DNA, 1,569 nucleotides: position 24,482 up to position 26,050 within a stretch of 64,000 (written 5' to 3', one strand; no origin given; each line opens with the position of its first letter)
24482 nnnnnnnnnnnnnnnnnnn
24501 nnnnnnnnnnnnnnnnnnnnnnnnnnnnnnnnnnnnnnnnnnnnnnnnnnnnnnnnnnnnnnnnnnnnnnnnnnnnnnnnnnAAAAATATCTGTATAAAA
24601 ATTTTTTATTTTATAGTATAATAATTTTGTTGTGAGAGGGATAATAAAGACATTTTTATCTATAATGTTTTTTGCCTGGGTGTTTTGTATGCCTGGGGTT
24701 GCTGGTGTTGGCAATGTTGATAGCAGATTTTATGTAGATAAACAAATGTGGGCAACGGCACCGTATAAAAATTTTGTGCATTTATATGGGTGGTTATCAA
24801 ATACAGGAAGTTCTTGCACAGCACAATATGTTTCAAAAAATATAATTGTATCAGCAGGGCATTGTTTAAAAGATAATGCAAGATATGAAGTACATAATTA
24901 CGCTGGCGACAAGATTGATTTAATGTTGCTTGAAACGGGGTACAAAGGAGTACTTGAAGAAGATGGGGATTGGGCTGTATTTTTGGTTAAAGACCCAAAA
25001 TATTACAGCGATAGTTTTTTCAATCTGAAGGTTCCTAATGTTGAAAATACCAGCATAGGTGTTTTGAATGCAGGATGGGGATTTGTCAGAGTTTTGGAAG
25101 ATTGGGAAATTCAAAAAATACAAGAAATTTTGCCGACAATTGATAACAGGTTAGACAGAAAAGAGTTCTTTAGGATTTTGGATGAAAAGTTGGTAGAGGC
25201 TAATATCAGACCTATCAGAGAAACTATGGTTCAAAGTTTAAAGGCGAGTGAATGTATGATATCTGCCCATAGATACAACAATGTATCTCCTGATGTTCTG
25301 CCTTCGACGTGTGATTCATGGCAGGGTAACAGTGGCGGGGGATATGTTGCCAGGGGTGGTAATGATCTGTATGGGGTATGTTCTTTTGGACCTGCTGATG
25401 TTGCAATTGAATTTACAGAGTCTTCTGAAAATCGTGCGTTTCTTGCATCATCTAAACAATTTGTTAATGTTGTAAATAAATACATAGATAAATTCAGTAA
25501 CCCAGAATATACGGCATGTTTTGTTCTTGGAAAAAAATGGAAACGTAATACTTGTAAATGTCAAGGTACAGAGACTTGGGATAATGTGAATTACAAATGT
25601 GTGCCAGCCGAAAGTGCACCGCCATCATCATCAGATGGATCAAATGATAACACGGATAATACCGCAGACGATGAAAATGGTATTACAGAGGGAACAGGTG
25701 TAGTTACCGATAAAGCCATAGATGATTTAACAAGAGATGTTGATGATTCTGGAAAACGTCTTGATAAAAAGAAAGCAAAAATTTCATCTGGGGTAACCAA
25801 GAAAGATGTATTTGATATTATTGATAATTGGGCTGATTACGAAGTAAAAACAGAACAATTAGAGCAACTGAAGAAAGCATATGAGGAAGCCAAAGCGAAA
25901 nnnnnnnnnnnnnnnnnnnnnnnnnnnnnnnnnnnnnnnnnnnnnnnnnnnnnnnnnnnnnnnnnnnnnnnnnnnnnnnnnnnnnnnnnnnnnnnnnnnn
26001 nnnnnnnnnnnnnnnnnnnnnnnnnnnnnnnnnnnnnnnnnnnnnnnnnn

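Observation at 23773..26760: ~0.8-kb near-identical direct repeat at a 2170-bp offset with razor-sharp boundaries inside two adjacent genes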

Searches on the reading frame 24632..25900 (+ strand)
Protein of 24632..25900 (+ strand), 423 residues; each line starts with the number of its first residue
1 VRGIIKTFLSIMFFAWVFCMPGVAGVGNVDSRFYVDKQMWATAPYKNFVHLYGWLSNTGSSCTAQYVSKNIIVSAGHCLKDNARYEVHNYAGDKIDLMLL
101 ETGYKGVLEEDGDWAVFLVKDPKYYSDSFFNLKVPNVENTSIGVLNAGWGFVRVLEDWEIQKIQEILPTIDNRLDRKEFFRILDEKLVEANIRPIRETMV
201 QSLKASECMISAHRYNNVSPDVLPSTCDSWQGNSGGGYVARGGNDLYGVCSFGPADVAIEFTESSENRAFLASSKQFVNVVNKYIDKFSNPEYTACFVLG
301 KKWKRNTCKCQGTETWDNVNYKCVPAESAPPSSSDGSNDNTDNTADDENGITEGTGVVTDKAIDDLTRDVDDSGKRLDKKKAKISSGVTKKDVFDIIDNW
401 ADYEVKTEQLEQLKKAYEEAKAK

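Call 38: search_protein_families(library=pfam, proteins=[window:24632-25900:+], max_evalue=10)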
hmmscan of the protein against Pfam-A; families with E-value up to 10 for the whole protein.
window:24632-25900:+ (423 aa): 3 families
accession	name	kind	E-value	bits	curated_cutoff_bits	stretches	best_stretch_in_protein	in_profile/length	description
PF00089.32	Trypsin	-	4.2e-09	37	20.6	2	56-129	19-104/220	Trypsin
PF17997.7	Cry1Ac_D5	-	0.03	14.6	25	1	267-313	71-118/173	Insecticidal delta-endotoxin CryIA(c) domain 5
PF13365.12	Trypsin_2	-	0.098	13.8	27.6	0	210-244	103-140/144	Trypsin-like peptidase domain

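Call 50: find_homologous_proteins(query=window:24632-25807:+)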
Query window:24632-25807:+ (392 aa): 12 proteins with E <= 0.001 among 2324 candidates.
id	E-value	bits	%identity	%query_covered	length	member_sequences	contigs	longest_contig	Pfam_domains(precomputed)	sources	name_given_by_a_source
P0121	1.9e-121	424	53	97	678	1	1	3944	PF00089.33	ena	-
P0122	1.7e-59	220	40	73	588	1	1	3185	PF00089.33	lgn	-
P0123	1.9e-55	207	39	73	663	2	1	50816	PF00089.33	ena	-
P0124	1.3e-54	204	40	73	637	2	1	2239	PF00089.33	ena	-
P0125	1.9e-54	203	36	74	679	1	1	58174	PF00089.33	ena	-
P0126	7.1e-54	202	38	74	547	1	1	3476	PF00089.33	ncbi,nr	ncbi:MAG: hypothetical protein J6R99_03435, partial [Alphaproteobacteria bacterium]|nr:hypothetical 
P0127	3.8e-53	199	40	71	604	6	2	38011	PF00089.33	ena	-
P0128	5.8e-50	189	37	67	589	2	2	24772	-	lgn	-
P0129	1.6e-49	187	36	73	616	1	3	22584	PF00089.33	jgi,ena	-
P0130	9.4e-49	185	35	73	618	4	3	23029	PF00089.33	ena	-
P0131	7.0e-42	162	41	47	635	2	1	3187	PF00089.33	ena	-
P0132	5.7e-25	106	35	44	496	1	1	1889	-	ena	-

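Call 53: find_encoding_contigs(protein=P0121, flank=5000, max_places=2)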
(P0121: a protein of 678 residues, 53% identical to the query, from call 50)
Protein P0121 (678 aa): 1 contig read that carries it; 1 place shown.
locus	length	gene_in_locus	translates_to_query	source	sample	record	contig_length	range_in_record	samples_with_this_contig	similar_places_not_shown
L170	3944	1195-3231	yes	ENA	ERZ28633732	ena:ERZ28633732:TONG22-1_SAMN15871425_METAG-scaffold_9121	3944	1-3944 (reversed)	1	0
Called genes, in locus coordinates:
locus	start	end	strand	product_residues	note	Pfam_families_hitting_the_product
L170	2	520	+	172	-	?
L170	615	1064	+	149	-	PF00436:SSB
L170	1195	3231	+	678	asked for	PF00089:Trypsin (faint)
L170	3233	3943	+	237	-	?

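Call 54: find_encoding_contigs(protein=P0123, flank=7000, max_places=2)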
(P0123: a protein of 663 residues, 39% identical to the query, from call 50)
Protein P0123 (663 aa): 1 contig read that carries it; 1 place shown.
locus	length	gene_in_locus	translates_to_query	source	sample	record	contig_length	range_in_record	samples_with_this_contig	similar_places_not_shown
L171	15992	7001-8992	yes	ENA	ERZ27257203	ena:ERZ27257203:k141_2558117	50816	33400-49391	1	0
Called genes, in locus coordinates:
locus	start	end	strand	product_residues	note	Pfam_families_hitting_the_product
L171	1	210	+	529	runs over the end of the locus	PF22694:CtpB_N-like, PF00595:PDZ, PF13180:PDZ_2, PF17820:PDZ_6, PF03572:Peptidase_S41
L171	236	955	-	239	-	PF00574:CLP_protease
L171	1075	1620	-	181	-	PF01569:PAP2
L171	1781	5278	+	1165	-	PF01855:POR_N, PF17147:PFOR_II, PF01558:POR, PF10371:EKR, PF00037:Fer4 (weak), PF12838:Fer4_7, PF13187:Fer4_9, PF02775:TPP_enzyme_C, +6 more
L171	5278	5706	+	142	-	-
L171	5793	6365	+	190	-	PF02559:CarD_TRCF_RID, PF21095:CarD_C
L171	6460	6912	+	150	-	PF00436:SSB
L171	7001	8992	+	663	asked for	PF00089:Trypsin (faint)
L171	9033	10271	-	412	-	PF06245:DUF1015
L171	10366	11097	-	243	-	-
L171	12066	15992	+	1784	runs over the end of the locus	?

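Call 55: find_encoding_contigs(protein=P0127, flank=7000, max_places=2)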
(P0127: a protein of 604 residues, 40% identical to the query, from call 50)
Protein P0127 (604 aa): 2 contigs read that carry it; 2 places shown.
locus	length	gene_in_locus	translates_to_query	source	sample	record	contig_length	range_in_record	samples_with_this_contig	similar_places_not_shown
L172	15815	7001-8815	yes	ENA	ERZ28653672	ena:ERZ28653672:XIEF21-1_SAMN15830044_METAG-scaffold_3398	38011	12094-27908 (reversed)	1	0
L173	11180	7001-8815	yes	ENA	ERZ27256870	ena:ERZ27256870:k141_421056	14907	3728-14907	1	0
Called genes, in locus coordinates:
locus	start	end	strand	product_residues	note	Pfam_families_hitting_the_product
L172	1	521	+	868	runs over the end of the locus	-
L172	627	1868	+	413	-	PF00871:Acetate_kinase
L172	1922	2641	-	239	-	PF00132:Hexapep (faint)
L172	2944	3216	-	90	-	PF00216:Bac_DNA_binding, PF18291:HU-HIG (weak)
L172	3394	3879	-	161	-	-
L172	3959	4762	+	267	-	-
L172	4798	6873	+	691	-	PF01411:tRNA-synt_2c, PF07973:tRNA_SAD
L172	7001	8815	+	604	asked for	PF00089:Trypsin (faint)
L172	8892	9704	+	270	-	PF00106:adh_short, PF13561:adh_short_C2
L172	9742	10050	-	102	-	PF05154:TM2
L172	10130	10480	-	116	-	PF13248:Zn_ribbon_3 (weak), PF13240:Zn_Ribbon_1 (weak), PF05154:TM2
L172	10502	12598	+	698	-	PF22745:Nlig-Ia, PF01653:DNA_ligase_aden, PF03120:OB_DNA_ligase, PF03119:DNA_ligase_ZBD, PF12826:HHH_2, PF14520:HHH_5, PF00633:HHH (weak), PF00533:BRCT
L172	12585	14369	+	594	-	PF00912:Transgly, PF00905:Transpeptidase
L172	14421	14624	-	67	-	PF04070:DUF378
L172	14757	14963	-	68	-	PF01165:Ribosomal_S21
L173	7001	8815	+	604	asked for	PF00089:Trypsin (faint)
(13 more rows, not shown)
